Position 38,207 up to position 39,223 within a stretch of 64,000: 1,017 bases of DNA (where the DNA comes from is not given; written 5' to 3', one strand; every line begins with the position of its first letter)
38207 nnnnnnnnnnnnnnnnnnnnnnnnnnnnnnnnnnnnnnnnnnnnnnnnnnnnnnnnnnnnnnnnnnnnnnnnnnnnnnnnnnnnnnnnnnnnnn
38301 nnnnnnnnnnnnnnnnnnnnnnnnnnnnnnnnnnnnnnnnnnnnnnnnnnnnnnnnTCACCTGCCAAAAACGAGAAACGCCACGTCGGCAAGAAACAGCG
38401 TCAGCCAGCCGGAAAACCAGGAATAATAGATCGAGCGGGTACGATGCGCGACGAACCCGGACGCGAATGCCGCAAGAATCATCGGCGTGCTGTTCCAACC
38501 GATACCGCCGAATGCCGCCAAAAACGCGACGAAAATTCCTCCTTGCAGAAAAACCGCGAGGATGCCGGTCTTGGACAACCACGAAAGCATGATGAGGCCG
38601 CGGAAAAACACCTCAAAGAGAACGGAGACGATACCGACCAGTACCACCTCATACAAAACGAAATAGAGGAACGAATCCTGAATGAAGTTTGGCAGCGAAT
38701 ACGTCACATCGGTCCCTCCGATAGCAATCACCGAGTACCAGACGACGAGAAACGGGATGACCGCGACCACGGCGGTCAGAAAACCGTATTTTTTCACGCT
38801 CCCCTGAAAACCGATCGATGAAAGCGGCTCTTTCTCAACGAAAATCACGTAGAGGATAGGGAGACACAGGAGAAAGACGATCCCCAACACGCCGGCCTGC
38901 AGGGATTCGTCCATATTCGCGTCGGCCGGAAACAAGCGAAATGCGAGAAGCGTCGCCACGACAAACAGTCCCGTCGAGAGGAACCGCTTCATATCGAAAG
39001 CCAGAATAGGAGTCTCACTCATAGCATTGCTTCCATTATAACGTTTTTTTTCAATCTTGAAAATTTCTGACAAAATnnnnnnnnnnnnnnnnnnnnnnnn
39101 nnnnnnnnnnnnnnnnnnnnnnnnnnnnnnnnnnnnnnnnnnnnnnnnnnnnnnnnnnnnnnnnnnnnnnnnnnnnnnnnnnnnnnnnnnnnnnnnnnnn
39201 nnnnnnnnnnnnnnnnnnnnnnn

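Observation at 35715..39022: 865-aa Thr/Ser/Asp-rich surface protein paired with a CPBP intramembrane protease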

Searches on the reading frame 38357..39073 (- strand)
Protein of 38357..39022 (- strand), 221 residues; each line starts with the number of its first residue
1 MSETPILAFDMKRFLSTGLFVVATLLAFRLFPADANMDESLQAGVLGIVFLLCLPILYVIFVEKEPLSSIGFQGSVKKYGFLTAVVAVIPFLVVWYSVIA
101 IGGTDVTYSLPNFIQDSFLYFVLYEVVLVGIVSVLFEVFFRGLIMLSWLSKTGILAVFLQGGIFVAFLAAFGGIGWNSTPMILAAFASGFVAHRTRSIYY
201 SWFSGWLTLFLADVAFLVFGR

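Call 5: search_protein_families(library=pfam, proteins=[window:38357-39022:-], max_evalue=0.01)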
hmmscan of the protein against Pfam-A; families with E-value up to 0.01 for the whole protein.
window:38357-39022:- (221 aa): 0 families

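Call 7: search_protein_families(library=pfam, proteins=[window:38357-39022:-, window:38357-39073:-], max_evalue=10)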
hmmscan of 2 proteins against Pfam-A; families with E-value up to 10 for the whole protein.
window:38357-39022:- (221 aa): 1 family
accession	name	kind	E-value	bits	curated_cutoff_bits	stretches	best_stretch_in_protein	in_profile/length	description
PF19506.4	DUF6040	-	0.12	12.3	23.4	1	77-121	61-103/233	Family of unknown function (DUF6040)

window:38357-39073:- (238 aa): 1 family
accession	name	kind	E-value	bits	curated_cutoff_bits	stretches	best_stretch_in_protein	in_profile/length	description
PF19506.4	DUF6040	-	0.13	12.1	23.4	1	94-138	61-103/233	Family of unknown function (DUF6040)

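Call 8: search_protein_families(library=ncbifam, proteins=[window:38357-39022:-], max_evalue=1)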
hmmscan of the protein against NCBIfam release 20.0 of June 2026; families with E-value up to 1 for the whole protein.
window:38357-39022:- (221 aa): 1 family
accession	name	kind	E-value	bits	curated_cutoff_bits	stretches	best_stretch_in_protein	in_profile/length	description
NF040590.1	CPBP_Pyro_MrtA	exception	0.00016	21.9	200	1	36-212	18-188/194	CPBP family archaeomyxosortase MrtA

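Call 12: find_homologous_proteins(query=window:38357-39022:-)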
Query window:38357-39022:- (221 aa): 9 proteins with E <= 0.001 among 1182 candidates.
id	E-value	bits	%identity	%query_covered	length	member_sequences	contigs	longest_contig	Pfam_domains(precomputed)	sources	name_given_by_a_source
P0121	1.7e-119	416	89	100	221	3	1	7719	-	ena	-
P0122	5.4e-95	336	73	100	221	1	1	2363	-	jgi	jgi:glucose-6-phosphate-specific signal transduction histidine kinase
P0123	5.2e-77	277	61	100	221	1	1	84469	-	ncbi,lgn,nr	ncbi:MAG: hypothetical protein HGA31_00085 [Candidatus Moranbacteria bacterium]|nr:hypothetical prot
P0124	2.3e-74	268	61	95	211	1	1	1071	PF02517.22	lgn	-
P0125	2.3e-59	219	52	96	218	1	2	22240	-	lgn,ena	-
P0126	7.8e-57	211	49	99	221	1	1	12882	-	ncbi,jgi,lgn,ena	ncbi:MAG: hypothetical protein WCJ25_03690 [Candidatus Moraniibacteriota bacterium]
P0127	4.0e-56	209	48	98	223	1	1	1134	-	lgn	-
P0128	5.6e-56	208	49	99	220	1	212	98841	-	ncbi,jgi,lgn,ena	jgi:hypothetical protein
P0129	1.5e-42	164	46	93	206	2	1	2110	-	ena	-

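Call 27: search_protein_families(library=pfam, alignment_id=A2, max_evalue=1)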
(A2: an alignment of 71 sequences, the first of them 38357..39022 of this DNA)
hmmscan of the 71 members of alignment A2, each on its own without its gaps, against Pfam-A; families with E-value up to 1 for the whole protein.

A. member 1, window:38357-39022:- (221 aa): 1 family
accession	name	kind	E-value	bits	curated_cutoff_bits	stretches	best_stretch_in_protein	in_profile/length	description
PF19506.4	DUF6040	-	0.12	12.3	23.4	1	77-121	61-103/233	Family of unknown function (DUF6040)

B. families by the number of members that match (of 71 scanned): 18 families
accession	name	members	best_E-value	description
PF02517.21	Rce1-like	40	1.9e-07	Type II CAAX prenyl endopeptidase Rce1-like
PF11391.13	DUF2798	2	0.054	Protein of unknown function (DUF2798)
PF20444.3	DUF6703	1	0.0036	Family of unknown function (DUF6703)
PF17099.10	TrpP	1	0.014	Tryptophan transporter TrpP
PF12666.12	PrgI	1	0.02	PrgI family protein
PF15807.10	MAP17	1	0.057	Membrane-associated protein 117 kDa, PDZK1-interacting protein 1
PF06127.16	Mpo1-like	1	0.058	2-hydroxy-palmitic acid dioxygenase Mpo1-like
PF07538.16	ChW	1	0.094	Clostridial hydrophobic W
PF23676.1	YnaM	1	0.096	Protein YnaM-like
PF10166.14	DUF2368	1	0.1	Uncharacterised conserved protein (DUF2368)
PF19506.4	DUF6040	1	0.12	Family of unknown function (DUF6040)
PF10856.13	DUF2678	1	0.22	Protein of unknown function (DUF2678)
PF11021.13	DUF2613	1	0.22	Protein of unknown function (DUF2613)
PF01034.25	Syndecan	1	0.24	Syndecan domain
PF11120.13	CBP_BcsF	1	0.25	Cellulose biosynthesis protein BcsF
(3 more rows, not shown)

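Call 28: find_homologous_proteins(query=A2, max_evalue=0.001)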
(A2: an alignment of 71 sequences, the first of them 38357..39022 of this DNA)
Query A2 (71 sequences) (221 aa, profile of the alignment): 30 proteins with E <= 0.001 among 8000 candidates.
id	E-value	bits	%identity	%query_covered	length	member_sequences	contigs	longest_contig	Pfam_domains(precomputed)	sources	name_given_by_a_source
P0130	5.2e-82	293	35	94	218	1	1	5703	PF02517.22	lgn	-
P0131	1.1e-80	289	33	94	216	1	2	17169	PF02517.22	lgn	-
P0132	4.8e-78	280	36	99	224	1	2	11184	-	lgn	-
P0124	6.0e-70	254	61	95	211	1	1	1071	PF02517.22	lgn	-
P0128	7.2e-70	253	49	99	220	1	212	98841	-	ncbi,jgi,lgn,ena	jgi:hypothetical protein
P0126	7.5e-70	253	49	99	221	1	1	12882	-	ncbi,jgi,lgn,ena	ncbi:MAG: hypothetical protein WCJ25_03690 [Candidatus Moraniibacteriota bacterium]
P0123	8.9e-69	250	61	100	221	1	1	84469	-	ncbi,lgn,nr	ncbi:MAG: hypothetical protein HGA31_00085 [Candidatus Moranbacteria bacterium]|nr:hypothetical prot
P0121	6.3e-65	237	89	100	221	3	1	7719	-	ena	-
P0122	7.7e-64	234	73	100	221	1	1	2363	-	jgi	jgi:glucose-6-phosphate-specific signal transduction histidine kinase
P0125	2.8e-63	232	52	96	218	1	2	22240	-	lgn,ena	-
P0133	2.1e-62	229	31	98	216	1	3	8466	-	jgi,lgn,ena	-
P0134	2.7e-62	229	33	98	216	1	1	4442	-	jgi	-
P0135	4.5e-62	228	32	98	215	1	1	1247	-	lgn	-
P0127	6.2e-62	227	48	98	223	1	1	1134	-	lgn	-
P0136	2.3e-61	225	34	89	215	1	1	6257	-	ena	-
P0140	3.1e-59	219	29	93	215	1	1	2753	PF02517.22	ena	-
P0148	4.4e-43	166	28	95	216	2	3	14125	PF02517.22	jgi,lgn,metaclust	metaclust:\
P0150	3.8e-8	51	32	46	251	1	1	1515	PF02517.22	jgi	-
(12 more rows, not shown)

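Call 33: search_solved_structures(query=A2, max_evalue=10, show_alignments=2)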
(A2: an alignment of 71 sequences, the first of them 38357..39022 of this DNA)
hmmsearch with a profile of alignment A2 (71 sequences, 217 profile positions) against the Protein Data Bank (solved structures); distinct sequences matched with E-value up to 10: 0.

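Call 39: predict_structure(alignment_id=A3)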
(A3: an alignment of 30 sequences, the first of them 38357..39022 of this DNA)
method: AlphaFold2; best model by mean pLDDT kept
length: 221 residues; sequences in the alignment: 30
mean_pLDDT: 84.3   pTM: 0.80
mean pLDDT of the five models: 84.3, 83.4, 81.9, 81.4, 81.3
residues with pLDDT >= 90: 86; 70-90: 113; 50-70: 16; < 50: 6
segments of 3 or more residues with pLDDT < 50: 1-6
pLDDT, mean of each block of 10 residues (from residue 1): 50 88 88 74 87 93 90 81 86 84 63 79 89 93 92 91 92 81 92 91 93 82 59
secondary structure, 60 per line:
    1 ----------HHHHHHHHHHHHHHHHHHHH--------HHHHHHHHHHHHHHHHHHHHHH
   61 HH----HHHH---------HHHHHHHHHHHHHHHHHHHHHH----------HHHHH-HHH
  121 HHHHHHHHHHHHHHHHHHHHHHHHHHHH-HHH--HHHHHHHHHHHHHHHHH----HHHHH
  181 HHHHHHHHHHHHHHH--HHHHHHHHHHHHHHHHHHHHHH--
elements in order: H11-30 H39-62 H67-70 H80-101 H112-116 H118-148 H155-171 H176-195 H198-219

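Call 41: fold_search(model_id=the predicted structure, library=pdb)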
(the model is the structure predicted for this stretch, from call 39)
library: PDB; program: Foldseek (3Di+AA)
matches with E <= 10: 147; with E <= 0.001: 0
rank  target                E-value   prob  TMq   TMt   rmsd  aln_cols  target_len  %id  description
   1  4cad_L                5.1e-01  0.89  0.50  0.46   7.2       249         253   16  Mechanism of farnesylated CAAX protein processing by the integral membrane protease Rce1 (released 2013-11-27)
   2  4cad_I                9.5e-01  0.69  0.47  0.43   7.6       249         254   16  Mechanism of farnesylated CAAX protein processing by the integral membrane protease Rce1 (released 2013-11-27)
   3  7cvt_A                1.0e+00  0.12  0.22  0.14  18.1       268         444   11  Crystal structure of the C85A/L194A/H234C mutant CLC-ec1 with Fab fragment (released 2021-09-01)
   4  3zux                  1.3e+00  0.08  0.17  0.13  20.3       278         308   12  Crystal structure of a bacterial homologue of the bile acid sodium symporter ASBT. (released 2011-10-12)
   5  1otu_A                1.5e+00  0.08  0.21  0.14  17.7       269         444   11  Structure of the Escherichia coli ClC Chloride channel E148Q mutant and Fab Complex (released 2003-04-15)
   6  5fc2_B                1.6e+00  0.09  0.18  0.11  18.8       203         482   12  Structure of a separase in complex with a pAMK peptide containing a phospho-serine (released 2016-03-30)
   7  6wty_D                2.0e+00  0.06  0.17  0.14  19.1       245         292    9  Plasmodium vivax reticulocyte binding protein 2b (PvRBP2b) bound to human monoclonal antibody 253245 (released 2021-01-27)
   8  6wty_G                2.1e+00  0.05  0.16  0.14  20.0       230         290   13  Plasmodium vivax reticulocyte binding protein 2b (PvRBP2b) bound to human monoclonal antibody 253245 (released 2021-01-27)
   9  6hn6                  2.3e+00  0.08  0.22  0.21  14.8       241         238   13  A revisited version of the apo structure of the ligand-binding domain of the human nuclear receptor RXR-ALPHA (released 2019-02-20)
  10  9e0s_C                2.8e+00  0.06  0.16  0.18  17.3       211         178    9  Cryo-EM structure of a the periplasmic insert from Myxococcus TAtC (released 2025-08-27)
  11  7ujw_C                3.1e+00  0.08  0.23  0.24  12.6       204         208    8  Estrogen Receptor Alpha Ligand Binding Domain Y537S Mutant in Complex with a Methylated Lasofoxifene Derivative that P (released 2022-06-15)
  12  3i9y                  3.1e+00  0.05  0.17  0.16  23.8       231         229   10  Crystal structure of the V. parahaemolyticus histidine kinase sensor TorS sensor domain (released 2009-10-06)
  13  6hd8_B                3.2e+00  0.06  0.21  0.20  17.5       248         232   14  Crystal structure of the potassium channel MtTMEM175 in complex with a Nanobody-MBP fusion protein (released 2019-08-28)
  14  8r96_C                3.2e+00  0.06  0.18  0.16  13.8       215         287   16  Crystal structure of the cryorhodopsin CryoR2 at pH 4.6, type A crystals (released 2024-12-11)
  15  5weh_C                3.5e+00  0.08  0.24  0.21  15.2       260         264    9  Cytochrome c oxidase from Rhodobacter sphaeroides in the reduced state (released 2017-09-13)
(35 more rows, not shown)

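Call 43: search_solved_structures(query=P0150, max_evalue=10, show_alignments=3)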
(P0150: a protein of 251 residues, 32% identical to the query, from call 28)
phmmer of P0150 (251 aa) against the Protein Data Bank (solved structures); distinct sequences matched with E-value up to 10: 1.
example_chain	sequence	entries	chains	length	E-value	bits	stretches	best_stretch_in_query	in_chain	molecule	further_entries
3wkv_A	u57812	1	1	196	1.3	11.7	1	19-85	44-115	Ion channel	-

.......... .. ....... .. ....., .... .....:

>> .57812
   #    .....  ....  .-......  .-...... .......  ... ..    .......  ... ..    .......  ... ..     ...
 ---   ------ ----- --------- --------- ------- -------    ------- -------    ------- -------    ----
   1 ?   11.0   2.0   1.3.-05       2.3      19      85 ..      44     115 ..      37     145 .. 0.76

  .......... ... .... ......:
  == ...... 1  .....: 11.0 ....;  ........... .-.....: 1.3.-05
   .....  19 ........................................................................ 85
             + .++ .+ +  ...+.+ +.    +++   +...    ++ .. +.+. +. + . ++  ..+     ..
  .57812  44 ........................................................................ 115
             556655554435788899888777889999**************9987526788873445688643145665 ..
